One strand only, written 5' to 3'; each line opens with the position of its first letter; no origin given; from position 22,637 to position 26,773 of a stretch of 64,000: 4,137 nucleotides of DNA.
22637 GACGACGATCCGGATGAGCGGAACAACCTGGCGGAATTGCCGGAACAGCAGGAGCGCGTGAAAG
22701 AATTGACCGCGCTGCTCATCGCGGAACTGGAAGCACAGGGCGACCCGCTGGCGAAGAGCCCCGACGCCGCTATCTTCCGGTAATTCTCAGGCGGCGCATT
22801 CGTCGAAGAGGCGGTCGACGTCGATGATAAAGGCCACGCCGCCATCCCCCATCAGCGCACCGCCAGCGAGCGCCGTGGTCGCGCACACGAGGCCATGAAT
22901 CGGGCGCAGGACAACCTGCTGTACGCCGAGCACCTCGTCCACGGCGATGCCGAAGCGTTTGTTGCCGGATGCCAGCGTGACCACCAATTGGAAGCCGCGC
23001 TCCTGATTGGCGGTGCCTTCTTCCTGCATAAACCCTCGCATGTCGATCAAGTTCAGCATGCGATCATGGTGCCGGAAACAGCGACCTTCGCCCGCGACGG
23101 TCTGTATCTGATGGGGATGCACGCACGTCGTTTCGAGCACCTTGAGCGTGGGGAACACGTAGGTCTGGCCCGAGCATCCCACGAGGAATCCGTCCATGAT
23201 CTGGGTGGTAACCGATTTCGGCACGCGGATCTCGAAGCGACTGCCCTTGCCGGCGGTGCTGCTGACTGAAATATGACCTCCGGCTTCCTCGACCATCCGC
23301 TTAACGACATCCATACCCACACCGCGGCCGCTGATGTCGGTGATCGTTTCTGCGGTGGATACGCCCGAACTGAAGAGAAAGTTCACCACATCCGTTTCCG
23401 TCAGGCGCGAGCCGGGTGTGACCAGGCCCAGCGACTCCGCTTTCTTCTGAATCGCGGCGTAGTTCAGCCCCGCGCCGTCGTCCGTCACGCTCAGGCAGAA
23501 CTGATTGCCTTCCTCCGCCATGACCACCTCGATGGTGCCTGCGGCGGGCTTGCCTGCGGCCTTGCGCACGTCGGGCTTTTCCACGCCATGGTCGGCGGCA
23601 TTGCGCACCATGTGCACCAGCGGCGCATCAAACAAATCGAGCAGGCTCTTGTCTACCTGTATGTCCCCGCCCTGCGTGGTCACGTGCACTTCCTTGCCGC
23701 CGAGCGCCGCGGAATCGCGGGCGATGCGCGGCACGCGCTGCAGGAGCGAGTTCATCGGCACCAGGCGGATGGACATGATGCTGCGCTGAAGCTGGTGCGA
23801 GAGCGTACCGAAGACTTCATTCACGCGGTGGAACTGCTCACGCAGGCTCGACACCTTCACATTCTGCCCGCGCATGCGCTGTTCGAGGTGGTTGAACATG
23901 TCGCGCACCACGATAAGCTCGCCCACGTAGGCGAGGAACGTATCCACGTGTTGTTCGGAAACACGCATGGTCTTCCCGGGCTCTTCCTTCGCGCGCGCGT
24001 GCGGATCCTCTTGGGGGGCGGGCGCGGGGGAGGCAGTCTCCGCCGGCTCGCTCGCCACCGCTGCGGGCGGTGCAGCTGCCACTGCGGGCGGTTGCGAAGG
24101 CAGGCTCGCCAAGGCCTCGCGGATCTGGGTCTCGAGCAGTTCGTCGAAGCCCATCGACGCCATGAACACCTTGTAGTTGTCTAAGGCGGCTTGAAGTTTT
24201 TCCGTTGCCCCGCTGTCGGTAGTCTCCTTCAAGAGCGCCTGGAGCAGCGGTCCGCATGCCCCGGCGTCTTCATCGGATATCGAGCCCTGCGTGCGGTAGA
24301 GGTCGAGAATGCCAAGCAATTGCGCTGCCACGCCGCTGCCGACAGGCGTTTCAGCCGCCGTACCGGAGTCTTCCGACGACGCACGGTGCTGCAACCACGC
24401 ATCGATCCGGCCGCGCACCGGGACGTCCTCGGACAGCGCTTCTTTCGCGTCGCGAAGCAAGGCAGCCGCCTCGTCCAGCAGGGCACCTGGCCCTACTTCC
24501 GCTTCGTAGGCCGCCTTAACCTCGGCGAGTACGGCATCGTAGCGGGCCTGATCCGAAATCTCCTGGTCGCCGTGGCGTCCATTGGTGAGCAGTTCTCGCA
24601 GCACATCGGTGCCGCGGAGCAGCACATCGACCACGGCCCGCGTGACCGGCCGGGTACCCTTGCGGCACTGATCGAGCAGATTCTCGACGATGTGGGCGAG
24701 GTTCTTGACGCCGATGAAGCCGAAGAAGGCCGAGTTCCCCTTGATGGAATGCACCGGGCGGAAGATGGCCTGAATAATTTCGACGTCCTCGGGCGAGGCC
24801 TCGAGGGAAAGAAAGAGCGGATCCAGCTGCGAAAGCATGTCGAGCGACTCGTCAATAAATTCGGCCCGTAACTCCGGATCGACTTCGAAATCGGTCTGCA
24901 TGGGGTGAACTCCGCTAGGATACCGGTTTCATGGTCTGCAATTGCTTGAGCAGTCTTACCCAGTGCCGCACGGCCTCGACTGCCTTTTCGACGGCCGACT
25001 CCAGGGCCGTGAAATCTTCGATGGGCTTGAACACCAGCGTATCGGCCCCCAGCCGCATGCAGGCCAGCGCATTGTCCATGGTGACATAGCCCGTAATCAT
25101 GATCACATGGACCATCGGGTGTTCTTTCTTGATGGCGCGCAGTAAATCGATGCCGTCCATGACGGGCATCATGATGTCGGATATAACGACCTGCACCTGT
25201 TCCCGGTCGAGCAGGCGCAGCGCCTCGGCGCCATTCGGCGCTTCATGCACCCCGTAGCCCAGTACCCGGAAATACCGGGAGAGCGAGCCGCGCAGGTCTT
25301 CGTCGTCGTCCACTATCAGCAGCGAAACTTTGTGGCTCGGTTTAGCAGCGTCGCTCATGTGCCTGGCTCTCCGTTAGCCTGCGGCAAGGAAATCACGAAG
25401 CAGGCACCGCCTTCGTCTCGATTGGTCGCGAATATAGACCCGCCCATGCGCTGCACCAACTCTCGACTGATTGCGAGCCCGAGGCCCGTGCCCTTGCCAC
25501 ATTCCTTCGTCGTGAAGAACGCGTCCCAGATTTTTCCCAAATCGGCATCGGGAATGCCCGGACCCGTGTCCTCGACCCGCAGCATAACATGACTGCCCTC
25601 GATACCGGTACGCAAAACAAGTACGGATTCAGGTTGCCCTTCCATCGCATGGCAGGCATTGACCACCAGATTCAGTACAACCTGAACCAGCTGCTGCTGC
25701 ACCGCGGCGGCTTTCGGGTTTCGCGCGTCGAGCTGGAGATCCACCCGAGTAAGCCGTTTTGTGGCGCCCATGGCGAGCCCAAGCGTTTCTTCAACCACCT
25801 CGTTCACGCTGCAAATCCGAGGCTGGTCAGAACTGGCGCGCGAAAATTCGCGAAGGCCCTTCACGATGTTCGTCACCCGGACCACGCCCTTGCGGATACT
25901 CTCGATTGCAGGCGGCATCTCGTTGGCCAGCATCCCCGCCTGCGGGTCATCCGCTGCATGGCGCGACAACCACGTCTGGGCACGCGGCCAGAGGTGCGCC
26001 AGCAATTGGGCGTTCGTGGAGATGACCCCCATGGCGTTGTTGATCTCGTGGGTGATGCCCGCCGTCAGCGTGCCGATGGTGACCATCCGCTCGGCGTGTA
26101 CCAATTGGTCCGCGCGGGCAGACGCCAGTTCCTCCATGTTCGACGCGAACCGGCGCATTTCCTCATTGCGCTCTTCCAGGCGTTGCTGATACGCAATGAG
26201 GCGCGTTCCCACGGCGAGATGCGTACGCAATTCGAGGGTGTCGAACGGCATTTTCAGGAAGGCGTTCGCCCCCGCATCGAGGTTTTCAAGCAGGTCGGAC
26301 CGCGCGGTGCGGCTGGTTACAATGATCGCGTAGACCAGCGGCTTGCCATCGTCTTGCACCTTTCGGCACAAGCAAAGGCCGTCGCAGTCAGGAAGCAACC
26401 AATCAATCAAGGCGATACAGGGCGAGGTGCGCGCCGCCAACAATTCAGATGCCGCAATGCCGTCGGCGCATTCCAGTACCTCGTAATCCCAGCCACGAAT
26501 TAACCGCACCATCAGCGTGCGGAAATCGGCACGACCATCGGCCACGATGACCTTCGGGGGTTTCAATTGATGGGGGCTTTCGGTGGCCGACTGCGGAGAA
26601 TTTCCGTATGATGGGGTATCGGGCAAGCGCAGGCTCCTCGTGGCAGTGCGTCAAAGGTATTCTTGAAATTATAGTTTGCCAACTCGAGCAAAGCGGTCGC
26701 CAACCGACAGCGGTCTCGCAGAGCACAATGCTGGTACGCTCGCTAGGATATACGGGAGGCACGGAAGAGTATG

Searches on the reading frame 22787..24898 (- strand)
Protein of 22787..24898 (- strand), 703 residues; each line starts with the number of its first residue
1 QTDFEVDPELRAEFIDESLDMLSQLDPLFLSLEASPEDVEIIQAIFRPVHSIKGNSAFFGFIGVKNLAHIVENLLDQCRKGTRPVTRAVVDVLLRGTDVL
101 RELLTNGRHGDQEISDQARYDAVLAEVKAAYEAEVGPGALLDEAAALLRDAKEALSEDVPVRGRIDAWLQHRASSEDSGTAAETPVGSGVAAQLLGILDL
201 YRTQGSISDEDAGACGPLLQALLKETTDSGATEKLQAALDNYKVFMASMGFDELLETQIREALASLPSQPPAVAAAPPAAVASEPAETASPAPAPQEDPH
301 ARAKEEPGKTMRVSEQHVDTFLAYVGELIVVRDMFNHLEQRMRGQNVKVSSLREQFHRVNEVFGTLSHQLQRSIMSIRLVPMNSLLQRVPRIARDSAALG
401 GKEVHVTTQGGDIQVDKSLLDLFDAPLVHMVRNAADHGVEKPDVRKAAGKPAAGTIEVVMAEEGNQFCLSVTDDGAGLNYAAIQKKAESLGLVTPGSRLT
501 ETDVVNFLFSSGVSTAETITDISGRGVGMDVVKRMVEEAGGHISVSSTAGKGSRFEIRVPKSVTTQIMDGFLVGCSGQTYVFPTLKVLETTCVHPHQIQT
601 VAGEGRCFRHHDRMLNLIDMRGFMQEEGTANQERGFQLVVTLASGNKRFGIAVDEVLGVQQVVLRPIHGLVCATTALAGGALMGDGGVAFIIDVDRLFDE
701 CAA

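Call 8: search_protein_families(library=pfam, proteins=[window:22787-24898:-], max_evalue=0.01)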
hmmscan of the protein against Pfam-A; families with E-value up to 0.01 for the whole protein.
window:22787-24898:- (703 aa): 5 families
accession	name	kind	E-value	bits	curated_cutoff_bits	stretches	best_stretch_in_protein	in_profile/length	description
PF01584.24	CheW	-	1.7e-17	63.8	23.5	1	570-700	2-136/138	CheW-like domain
PF02518.31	HATPase_c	-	1.1e-16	61.7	26.4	1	426-561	5-109/111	Histidine kinase-, DNA gyrase B-, and HSP90-like ATPase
PF01627.28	Hpt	-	1.6e-12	47.9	24.6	1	9-102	1-76/84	Hpt domain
PF02895.20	H-kinase_dim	-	5.7e-09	36.7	23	1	309-377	2-68/68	Signal transducing histidine kinase, homodimeric domain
PF19458.4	DUF5995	-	0.0046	16.7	27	0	341-387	123-166/225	Family of unknown function (DUF5995)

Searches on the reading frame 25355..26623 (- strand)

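Call 8: search_protein_families(library=pfam, proteins=[window:25355-26623:-], max_evalue=0.01)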
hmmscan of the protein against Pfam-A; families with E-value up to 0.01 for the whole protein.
window:25355-26623:- (422 aa): 5 families
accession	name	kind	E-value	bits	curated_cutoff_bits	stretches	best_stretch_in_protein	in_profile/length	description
PF02518.31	HATPase_c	-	3.6e-24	85.8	26.4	1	309-416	3-110/111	Histidine kinase-, DNA gyrase B-, and HSP90-like ATPase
PF00072.30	Response_reg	-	8.9e-14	52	30.2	1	25-136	1-110/111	Response regulator receiver domain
PF00512.31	HisKA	-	7e-06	26.4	26.9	1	184-264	3-64/66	His Kinase A (phospho-acceptor) domain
PF13581.12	HATPase_c_2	-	0.0017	18.8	27.4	1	311-396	31-113/127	Histidine kinase-like ATPase domain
PF14501.12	HATPase_c_5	-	0.0045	17.3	22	1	310-403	4-92/102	GHKL domain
